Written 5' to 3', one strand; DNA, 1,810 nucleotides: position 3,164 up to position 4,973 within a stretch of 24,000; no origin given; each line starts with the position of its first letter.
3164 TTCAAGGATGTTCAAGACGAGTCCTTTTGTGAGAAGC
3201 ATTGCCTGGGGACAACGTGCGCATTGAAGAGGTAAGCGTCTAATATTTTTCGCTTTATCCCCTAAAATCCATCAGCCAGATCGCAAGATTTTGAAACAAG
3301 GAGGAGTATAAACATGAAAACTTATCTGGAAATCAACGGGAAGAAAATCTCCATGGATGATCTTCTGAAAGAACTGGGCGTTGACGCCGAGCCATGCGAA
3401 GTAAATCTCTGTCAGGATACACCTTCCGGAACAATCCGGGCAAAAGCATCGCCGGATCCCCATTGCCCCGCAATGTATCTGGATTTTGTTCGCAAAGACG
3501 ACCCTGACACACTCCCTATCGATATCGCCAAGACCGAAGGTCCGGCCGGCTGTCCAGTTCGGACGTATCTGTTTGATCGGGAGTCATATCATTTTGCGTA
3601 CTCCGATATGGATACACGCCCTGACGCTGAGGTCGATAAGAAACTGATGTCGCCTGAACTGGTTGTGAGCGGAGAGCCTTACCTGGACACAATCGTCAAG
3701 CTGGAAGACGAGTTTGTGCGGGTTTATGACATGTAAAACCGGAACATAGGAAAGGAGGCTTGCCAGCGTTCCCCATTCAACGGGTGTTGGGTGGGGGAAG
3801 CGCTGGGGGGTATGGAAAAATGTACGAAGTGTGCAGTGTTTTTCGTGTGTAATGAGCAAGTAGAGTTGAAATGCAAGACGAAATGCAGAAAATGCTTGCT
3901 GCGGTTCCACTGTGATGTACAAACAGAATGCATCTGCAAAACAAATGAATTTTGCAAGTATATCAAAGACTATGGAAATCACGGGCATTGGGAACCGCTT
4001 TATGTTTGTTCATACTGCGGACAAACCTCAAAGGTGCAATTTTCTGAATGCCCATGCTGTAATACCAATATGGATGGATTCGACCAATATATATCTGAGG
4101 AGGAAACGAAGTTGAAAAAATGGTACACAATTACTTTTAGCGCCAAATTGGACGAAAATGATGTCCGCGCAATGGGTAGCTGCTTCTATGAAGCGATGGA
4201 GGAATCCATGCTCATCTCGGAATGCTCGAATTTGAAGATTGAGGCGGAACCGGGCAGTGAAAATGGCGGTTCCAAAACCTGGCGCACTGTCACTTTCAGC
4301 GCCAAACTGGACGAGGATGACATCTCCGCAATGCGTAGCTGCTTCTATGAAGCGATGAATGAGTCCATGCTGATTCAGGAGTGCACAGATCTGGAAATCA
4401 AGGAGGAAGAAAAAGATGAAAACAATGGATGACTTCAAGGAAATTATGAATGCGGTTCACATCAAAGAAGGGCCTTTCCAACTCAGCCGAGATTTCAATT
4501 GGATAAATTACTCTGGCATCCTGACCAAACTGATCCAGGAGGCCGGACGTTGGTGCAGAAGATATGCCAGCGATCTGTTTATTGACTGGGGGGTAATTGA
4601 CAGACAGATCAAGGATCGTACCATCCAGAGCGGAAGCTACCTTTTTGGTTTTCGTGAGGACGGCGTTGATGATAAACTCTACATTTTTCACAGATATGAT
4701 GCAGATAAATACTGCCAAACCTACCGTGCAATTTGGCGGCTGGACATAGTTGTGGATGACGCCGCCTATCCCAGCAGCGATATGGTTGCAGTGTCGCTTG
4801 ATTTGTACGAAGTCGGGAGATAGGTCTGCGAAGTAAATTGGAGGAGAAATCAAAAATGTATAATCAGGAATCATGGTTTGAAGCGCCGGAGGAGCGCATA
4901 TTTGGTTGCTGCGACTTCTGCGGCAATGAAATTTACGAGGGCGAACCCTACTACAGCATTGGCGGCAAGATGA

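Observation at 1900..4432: Duplicated two-gene cassette (A1-B1 / A2-B2) bracketing a phage dNMP kinase: candidate uncharacterised system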

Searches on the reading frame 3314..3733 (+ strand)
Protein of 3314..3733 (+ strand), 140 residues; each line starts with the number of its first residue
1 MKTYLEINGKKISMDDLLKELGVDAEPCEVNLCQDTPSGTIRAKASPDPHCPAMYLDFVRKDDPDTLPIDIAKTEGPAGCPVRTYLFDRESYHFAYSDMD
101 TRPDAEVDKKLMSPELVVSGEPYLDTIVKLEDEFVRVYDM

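Call 7: search_protein_families(library=pfam, max_evalue=1, proteins=[window:3314-3733:+])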
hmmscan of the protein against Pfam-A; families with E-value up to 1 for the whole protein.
seq(140 aa): 0 families

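Call 8: search_protein_families(library=phrogs, max_evalue=1, proteins=[window:3314-3733:+])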
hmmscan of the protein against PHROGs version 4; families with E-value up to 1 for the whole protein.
seq(140 aa): 1 family
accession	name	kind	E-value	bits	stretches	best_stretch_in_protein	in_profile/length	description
phrog_4085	-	unknown function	0.27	12.5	1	3-25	53-75/77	-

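Call 14: find_homologous_proteins(query=window:3314-3733:+, max_evalue=0.01)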
Query window:3314-3733:+ (140 aa): 3 proteins with E <= 0.01 among 13 candidates.
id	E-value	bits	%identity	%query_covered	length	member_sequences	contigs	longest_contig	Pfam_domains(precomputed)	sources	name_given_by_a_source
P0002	2.9e-89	315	100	100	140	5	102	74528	-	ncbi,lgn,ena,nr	ncbi:MAG: hypothetical protein HFF08_03840 [Oscillospiraceae bacterium]|nr:hypothetical protein [Osc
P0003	9.8e-62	225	74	98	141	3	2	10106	-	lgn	-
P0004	8.1e-61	222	74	98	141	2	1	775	-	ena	-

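Call 15: find_encoding_contigs(protein=P0003, flank=10000, max_places=6)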
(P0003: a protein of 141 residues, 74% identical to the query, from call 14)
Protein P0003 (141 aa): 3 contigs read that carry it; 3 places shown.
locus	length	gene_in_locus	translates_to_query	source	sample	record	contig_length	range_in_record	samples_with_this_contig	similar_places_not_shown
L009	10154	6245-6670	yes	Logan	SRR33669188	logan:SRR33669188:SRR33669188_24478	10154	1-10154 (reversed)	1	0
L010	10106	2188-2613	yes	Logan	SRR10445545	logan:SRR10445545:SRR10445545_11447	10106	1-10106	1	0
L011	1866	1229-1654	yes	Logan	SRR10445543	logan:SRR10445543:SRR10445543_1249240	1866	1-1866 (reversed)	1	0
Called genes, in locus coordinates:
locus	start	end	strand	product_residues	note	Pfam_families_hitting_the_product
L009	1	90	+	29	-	?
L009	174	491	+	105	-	-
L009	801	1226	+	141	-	-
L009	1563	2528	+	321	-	-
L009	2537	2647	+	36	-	-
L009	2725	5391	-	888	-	PF00395:SLH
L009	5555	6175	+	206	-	PF21448:DNMK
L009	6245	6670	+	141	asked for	-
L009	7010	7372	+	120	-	-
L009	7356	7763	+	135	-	-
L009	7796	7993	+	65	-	-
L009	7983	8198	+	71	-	-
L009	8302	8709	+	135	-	-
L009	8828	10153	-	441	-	?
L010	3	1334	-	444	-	?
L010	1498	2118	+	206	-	PF21448:DNMK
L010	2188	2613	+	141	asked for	-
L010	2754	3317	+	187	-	-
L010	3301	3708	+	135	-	-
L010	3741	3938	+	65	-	-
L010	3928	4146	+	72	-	-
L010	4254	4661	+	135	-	-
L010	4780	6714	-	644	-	PF22745:Nlig-Ia, PF01653:DNA_ligase_aden, PF03120:OB_DNA_ligase, PF12826:HHH_2 (weak), PF00533:BRCT, PF12738:PTCB-BRCT (weak)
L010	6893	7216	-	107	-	-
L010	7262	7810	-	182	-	PF04014:MazE_antitoxin, PF15714:SpoVT_C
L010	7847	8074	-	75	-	-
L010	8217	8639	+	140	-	-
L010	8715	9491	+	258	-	PF01841:Transglut_core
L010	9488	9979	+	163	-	-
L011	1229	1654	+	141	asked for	-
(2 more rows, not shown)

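Call 16: find_encoding_contigs(protein=P0002, flank=10000, max_places=6)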
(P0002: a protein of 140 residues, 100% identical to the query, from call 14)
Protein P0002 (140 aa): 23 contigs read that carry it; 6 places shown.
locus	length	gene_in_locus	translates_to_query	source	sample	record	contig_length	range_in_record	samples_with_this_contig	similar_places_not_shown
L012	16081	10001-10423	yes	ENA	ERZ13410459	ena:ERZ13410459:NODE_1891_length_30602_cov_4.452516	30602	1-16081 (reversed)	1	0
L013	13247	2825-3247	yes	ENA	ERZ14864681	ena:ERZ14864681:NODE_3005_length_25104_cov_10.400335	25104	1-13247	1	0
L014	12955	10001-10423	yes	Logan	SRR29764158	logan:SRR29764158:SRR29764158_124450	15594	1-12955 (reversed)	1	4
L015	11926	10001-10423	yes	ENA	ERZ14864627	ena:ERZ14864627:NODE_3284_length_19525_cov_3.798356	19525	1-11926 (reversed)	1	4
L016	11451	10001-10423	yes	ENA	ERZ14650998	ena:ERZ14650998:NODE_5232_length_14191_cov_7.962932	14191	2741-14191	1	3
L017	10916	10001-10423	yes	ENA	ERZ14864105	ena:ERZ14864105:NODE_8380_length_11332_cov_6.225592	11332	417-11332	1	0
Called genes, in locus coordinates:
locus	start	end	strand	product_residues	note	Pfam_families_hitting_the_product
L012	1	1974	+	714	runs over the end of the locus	PF03477:ATP-cone, PF13597:NRDD, PF01228:Gly_radical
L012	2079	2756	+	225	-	PF13392:HNH_3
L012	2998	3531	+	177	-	PF13353:Fer4_12, PF04055:Radical_SAM (weak)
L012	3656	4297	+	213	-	-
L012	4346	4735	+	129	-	PF25682:Phage_VG64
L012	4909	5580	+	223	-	-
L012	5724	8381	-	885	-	PF00395:SLH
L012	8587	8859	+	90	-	-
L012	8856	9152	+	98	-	-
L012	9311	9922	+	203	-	PF21448:DNMK (weak)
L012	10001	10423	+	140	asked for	-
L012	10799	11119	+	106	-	-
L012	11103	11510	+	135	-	-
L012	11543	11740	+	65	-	PF09466:Yqai (weak)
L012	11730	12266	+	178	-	PF01797:Y1_Tnp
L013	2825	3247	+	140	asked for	-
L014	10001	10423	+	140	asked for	-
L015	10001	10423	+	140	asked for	-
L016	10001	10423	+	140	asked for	-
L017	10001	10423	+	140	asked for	-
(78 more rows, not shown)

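Call 45: predict_structure(alignment_id=A6)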
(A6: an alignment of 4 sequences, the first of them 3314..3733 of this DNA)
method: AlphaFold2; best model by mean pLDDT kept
length: 140 residues; sequences in the alignment: 4
mean_pLDDT: 33.3   pTM: 0.27
mean pLDDT of the five models: 33.3, 32.7, 32.4, 32.1, 32.1
residues with pLDDT >= 90: 0; 70-90: 0; 50-70: 6; < 50: 134
segments of 3 or more residues with pLDDT < 50: 1-12, 20-140
pLDDT, mean of each block of 10 residues (from residue 1): 39 50 40 29 27 33 32 31 39 38 33 27 25 24
secondary structure, 60 per line:
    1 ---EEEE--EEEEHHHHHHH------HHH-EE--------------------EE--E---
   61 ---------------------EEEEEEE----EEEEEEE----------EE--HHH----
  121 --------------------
elements in order: E4-7 E10-13 H14-20 E82-88 E93-99

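Call 53: find_related_loci(query=A6, collection=viral_contigs, flank=8000)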
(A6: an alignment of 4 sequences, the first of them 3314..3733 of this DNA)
Query A6 (140 aa) in viral_contigs; peptide patterns used: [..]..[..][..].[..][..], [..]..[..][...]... (x = any residue, [..] = any of these).
178 stretches matched a pattern, but none encodes a relative of the query by tblastn (E <= 1e-3).
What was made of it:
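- Tried and rejected: The A family was not found in IMG/VR (call 53).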

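Call 61: search_protein_families(library=padloc, max_evalue=1, proteins=[window:3314-3733:+])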
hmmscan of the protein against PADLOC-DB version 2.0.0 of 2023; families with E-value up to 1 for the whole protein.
window:3314-3733:+ (140 aa): 0 families

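Call 62: search_protein_families(library=ncbifam, max_evalue=1, proteins=[window:3314-3733:+])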
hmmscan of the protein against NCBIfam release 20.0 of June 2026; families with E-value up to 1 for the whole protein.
window:3314-3733:+ (140 aa): 0 families

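Call 76: find_related_loci(query=window:3314-3733:+, collection=genome_contigs, flank=10000)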
Query window:3314-3733:+ (140 aa) in genome_contigs; peptide patterns used: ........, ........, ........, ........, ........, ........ (x = any residue, [..] = any of these).
51 stretches matched a pattern, but none encodes a relative of the query by tblastn (E <= 1e-3).

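Call 79: search_dna_similar(query=window:3314-3733:+, collection=phages, mode=protein, max_evalue=0.1, max_rows=10)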
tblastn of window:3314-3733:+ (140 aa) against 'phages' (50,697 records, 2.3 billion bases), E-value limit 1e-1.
No match.
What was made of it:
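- On Conserved two-gene system (A with B): A is found only in the window, L009/L010 and L023 (calls 14, 53, 76, 79).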

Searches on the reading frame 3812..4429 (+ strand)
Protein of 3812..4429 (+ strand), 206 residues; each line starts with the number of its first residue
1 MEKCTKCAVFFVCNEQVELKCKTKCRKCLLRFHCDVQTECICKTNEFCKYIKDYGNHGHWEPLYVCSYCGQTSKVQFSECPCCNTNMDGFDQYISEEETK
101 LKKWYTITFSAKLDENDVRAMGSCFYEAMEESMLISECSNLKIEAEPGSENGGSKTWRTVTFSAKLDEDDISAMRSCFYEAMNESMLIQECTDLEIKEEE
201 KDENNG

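Call 7: search_protein_families(library=pfam, max_evalue=1, proteins=[window:3812-4429:+])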
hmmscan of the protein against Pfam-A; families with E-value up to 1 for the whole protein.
seq(206 aa): 2 families
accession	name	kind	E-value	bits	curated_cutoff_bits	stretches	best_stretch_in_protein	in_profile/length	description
PF18789.6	DarA_C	-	0.0056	17.6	27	0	86-119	28-61/70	Defence against restriction A C-terminal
PF22194.2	F-93_WHD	-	0.0096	16.4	28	0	159-201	13-52/62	F-93, winged-helix domain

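Call 8: search_protein_families(library=phrogs, max_evalue=1, proteins=[window:3812-4429:+])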
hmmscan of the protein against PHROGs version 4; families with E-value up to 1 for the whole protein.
seq(206 aa): 2 families
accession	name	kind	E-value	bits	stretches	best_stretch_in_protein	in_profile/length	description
phrog_32002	-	unknown function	0.16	12.9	1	60-76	15-31/33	-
phrog_4535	-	unknown function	0.24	12.4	0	125-144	29-48/80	-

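Call 33: find_homologous_proteins(query=window:3812-4429:+, max_evalue=0.01)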
Query window:3812-4429:+ (206 aa): 5 proteins with E <= 0.01 among 45 candidates.
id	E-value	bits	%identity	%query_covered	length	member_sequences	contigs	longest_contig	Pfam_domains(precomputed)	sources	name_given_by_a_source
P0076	2.5e-95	336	69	100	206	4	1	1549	-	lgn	-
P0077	3.2e-94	332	70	100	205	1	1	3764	-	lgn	-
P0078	3.5e-71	257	100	58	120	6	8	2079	-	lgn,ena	-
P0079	5.1e-52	195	76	52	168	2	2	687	-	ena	-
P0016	5.2e-9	54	67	22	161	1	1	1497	-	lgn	-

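Call 40: find_encoding_contigs(protein=P0077, flank=10000, max_places=6)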
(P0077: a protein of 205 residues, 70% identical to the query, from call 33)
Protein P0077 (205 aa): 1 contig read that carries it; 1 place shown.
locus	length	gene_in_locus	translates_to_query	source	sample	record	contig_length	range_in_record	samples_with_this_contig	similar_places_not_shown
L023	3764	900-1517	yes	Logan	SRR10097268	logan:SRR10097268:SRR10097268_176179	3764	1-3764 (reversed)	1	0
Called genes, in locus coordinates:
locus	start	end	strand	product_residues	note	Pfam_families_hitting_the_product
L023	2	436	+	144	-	?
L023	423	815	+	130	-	-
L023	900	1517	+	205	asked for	-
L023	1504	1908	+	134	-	-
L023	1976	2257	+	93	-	-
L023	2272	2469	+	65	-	PF09943:DUF2175 (weak)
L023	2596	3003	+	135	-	-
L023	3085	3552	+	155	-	-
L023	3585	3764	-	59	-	?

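Call 46: predict_structure(alignment_id=A7)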
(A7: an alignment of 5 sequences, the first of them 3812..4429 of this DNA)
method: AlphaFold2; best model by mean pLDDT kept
length: 206 residues; sequences in the alignment: 5
mean_pLDDT: 55.5   pTM: 0.46
mean pLDDT of the five models: 55.5, 54.4, 53.7, 49.5, 47.9
residues with pLDDT >= 90: 0; 70-90: 61; 50-70: 54; < 50: 91
segments of 3 or more residues with pLDDT < 50: 1-63, 87-100, 132-134, 184-188, 202-206
pLDDT, mean of each block of 10 residues (from residue 1): 28 29 30 39 41 38 50 57 58 35 81 79 62 60 78 75 77 67 53 83 38
secondary structure, 60 per line:
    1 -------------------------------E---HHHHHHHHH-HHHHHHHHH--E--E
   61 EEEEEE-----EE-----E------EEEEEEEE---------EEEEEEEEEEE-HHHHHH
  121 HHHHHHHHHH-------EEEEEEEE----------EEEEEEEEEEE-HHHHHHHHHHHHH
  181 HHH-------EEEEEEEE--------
elements in order: H36-44 H46-54 E60-66 E86-93 E103-113 H115-130 E138-145 E156-166 H168-183 E191-198
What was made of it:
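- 3812..4111 (+): B2 N-terminal Cys-rich domain (~100 aa, 15 Cys, several CxxC pairs), probably Zn-binding. AF2 pLDDT below 50 (call 46).
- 4112..4432 (+): B2 C-terminal half: two tandem 46-aa modules (4112-4249 and 4271-4408) plus an acidic tail. AF2 gives beta-alpha-beta-beta-alpha-beta over residues 103-198 with pLDDT 60-83 (call 46).
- On Ferredoxin-like fold (dimeric alpha/beta-barrel and S6-like): AF2 of B2 gives E103-113, H115-130, E138-145, E156-166, H168-183, E191-198, with pLDDT 60-83 (call 46).
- Fold: beta-alpha-beta x2 with pLDDT 60-83 (call 46).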

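Call 49: fold_search(model_id=the predicted structure, library=pdb)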
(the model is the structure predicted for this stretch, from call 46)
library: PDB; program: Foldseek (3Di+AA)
matches with E <= 10: 1108; with E <= 0.001: 0
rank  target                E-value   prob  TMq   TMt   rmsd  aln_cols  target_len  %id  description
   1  2od6_C                6.9e-03  1.00  0.28  0.44   5.5       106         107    9  Crystal structure of a dimeric ferredoxin-like protein (jcvi_pep_1096682647733) from uncultured marine organism at 1.8 (released 2007-01-23)
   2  1sqe_A                8.7e-03  0.97  0.24  0.37   7.0       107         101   10  1.5A Crystal Structure Of the protein PG130 from Staphylococcus aureus, Structural genomics (released 2004-08-03)
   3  4zos_C                1.4e-02  1.00  0.29  0.48   5.4       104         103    8  2.20 Angstrom resolution crystal structure of protein YE0340 of unidentified function from Yersinia enterocolitica sub (released 2015-06-17)
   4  8d8j_F                1.5e-02  0.99  0.29  0.40   5.8       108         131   11  Yeast mitochondrial small subunit assembly intermediate (State 1) (released 2022-12-21)
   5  2ftr_B                1.5e-02  0.99  0.27  0.44   5.9       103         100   19  Crystal structure of an ethyl tert-butyl ether d (ethd) family protein (bh0200) from bacillus halodurans c-125 at 1.40 (released 2006-02-07)
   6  6i6e                  1.6e-02  0.99  0.27  0.51   5.8        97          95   10  Circular permutant of ribosomal protein S6, swap strand 1 , L10A mutant (released 2019-11-27)
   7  9tvu_f                1.7e-02  1.00  0.32  0.56   5.2       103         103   14  Structure of the Chlamydomonas reinhardtii chlororibosome (released 2026-02-18)
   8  4wjb_B                1.7e-02  0.98  0.27  0.16   6.0       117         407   15  X-ray crystal structure of a putative amidohydrolase/peptidase from Burkholderia cenocepacia (released 2014-10-08)
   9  8cwo_F                1.8e-02  1.00  0.30  0.56   4.8       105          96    8  Cutibacterium acnes 30S ribosomal subunit with Sarecycline bound, body domain only in the local refined map (released 2023-03-15)
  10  8fmw_F                1.9e-02  1.00  0.30  0.54   4.9       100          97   15  The structure of a hibernating ribosome in the Lyme disease pathogen (released 2023-11-08)
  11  3lgn_B                1.9e-02  0.96  0.26  0.39   6.2       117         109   10  Crystal structure of IsdI in complex with heme (released 2010-03-09)
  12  8avh_A                1.9e-02  0.89  0.23  0.36   6.1        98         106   14  Crystal structure of IsdG from Bacillus cereus (released 2023-07-12)
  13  6zm5_f                2.0e-02  0.96  0.25  0.30   8.1       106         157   13  Human mitochondrial ribosome in complex with OXA1L, mRNA, A/A tRNA, P/P tRNA and nascent polypeptide (released 2021-01-13)
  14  4wjb_A                2.2e-02  0.97  0.27  0.16   5.9       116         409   16  X-ray crystal structure of a putative amidohydrolase/peptidase from Burkholderia cenocepacia (released 2014-10-08)
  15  4fnh_A                2.3e-02  0.99  0.29  0.46   5.3       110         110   12  Crystal structure of IsdI-W66Y in complex with heme (released 2012-08-22)
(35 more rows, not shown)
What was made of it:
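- Closest known: Ferredoxin-like alpha+beta sandwich proteins. Same: Foldseek aligns ~100 columns to 2od6, 1sqe, 4zos and S6 chains with probability ~1.0 (calls 46, 49).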

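Call 51: fold_search(model_id=the predicted structure, library=viral)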
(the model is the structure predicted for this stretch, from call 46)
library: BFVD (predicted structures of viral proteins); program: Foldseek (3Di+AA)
matches with E <= 10: 1112; with E <= 0.001: 0
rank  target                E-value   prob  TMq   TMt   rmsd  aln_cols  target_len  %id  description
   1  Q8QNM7                5.1e-03  1.00  0.32  0.32   3.9       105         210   13  EsV-1-37 [Ectocarpus siliculosus virus 1 (isolate New Zealand/Kaikoura/1988)]
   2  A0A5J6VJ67            6.1e-03  0.97  0.27  0.28  11.9       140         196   10  Uncharacterized protein [Megaviridae environmental sample]
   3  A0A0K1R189            8.1e-03  0.97  0.28  0.29  18.2       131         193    8  Nuclear protein UL3 [Testudinid alphaherpesvirus 3]
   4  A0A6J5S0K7            1.1e-02  1.00  0.17  0.49  10.4        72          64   22  Uncharacterized protein [uncultured Caudovirales phage]
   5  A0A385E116            1.1e-02  1.00  0.30  0.26   6.5       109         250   13  (no name in the UniProt tables at hand)
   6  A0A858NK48            1.4e-02  0.92  0.26  0.21  15.4       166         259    8  (no name in the UniProt tables at hand)
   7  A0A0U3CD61            1.5e-02  0.80  0.26  0.26  21.2       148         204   11  Protein E8^E2C [Human papillomavirus type 32]
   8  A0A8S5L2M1            1.6e-02  0.95  0.25  0.39   7.1       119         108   10  Uncharacterized protein [ssRNA phage Gerhypos.3_15]
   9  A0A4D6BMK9            2.0e-02  0.99  0.29  0.23   7.1       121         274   13  Uncharacterized protein [Insect-associated ssDNA molecule]
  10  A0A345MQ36            2.1e-02  0.97  0.26  0.26   6.3       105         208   14  (no name in the UniProt tables at hand)
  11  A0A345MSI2            2.5e-02  0.97  0.28  0.17  10.3       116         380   12  (no name in the UniProt tables at hand)
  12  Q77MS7                3.3e-02  0.75  0.26  0.24  14.3       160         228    9  Nuclear phosphoprotein UL3 homolog [Gallid herpesvirus 2 (strain Chicken/Md5/ATCC VR-987)]
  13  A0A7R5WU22            3.5e-02  0.99  0.31  0.12  11.8       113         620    8  Putative metalloprotease [Diachasmimorpha longicaudata entomopoxvirus]
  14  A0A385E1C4            3.7e-02  0.90  0.26  0.21   7.5       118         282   17  (no name in the UniProt tables at hand)
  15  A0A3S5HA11            4.4e-02  0.72  0.31  0.24  32.3       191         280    9  Uncharacterized protein [Vombatid gammaherpesvirus 1]
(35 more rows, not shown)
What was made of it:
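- The structural matches are weak (E about 1e-2, TM 0.4-0.6) and generic (calls 49, 51).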

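Call 61: search_protein_families(library=padloc, max_evalue=1, proteins=[window:3812-4429:+])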
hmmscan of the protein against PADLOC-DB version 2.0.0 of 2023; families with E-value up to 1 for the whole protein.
window:3812-4429:+ (206 aa): 0 families

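Call 62: search_protein_families(library=ncbifam, max_evalue=1, proteins=[window:3812-4429:+])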
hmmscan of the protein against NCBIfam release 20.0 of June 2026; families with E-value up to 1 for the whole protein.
window:3812-4429:+ (206 aa): 1 family
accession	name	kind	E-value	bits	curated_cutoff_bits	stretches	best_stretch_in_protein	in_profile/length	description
NF041916.1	RING_SCO0854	equivalog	0.19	9.8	600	1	65-102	134-169/842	MXAN_6230/SCO0854 family RING domain-containing protein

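Call 80: search_dna_similar(query=window:3812-4429:+, collection=phages, mode=protein, max_evalue=0.1, max_rows=10)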
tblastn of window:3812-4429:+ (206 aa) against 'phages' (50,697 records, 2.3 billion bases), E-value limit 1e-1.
No match.

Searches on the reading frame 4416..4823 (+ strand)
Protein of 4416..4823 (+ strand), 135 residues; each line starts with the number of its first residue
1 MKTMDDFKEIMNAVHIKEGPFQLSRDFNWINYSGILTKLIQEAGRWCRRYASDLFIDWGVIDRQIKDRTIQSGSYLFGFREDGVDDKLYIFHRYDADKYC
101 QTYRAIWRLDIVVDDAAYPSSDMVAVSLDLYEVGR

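Call 7: search_protein_families(library=pfam, max_evalue=1, proteins=[window:4416-4823:+])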
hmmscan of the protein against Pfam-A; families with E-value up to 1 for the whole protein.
window:4416-4823:+ (135 aa): 0 families

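Call 8: search_protein_families(library=phrogs, max_evalue=1, proteins=[window:4416-4823:+])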
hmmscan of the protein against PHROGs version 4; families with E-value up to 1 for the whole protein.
window:4416-4823:+ (135 aa): 2 families
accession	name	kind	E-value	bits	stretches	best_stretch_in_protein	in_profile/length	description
phrog_1228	-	tail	0.12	12.6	1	33-51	134-152/193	tail protein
phrog_23695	-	unknown function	0.14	13.1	1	75-103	60-88/144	-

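Call 61: search_protein_families(library=padloc, max_evalue=1, proteins=[window:4416-4820:+])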
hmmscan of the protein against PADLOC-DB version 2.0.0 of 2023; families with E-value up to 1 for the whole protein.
window:4416-4820:+ (135 aa): 0 families

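Call 62: search_protein_families(library=ncbifam, max_evalue=1, proteins=[window:4416-4820:+])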
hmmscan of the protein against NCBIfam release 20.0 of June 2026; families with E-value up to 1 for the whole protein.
window:4416-4820:+ (135 aa): 1 family
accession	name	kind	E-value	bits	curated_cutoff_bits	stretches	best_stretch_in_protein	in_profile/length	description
NF000224.3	AAC_6p_Acine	exception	0.063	13.3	225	1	32-69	89-126/146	AAC(6')-Ighjkrstuvwx family aminoglycoside N-acetyltransferase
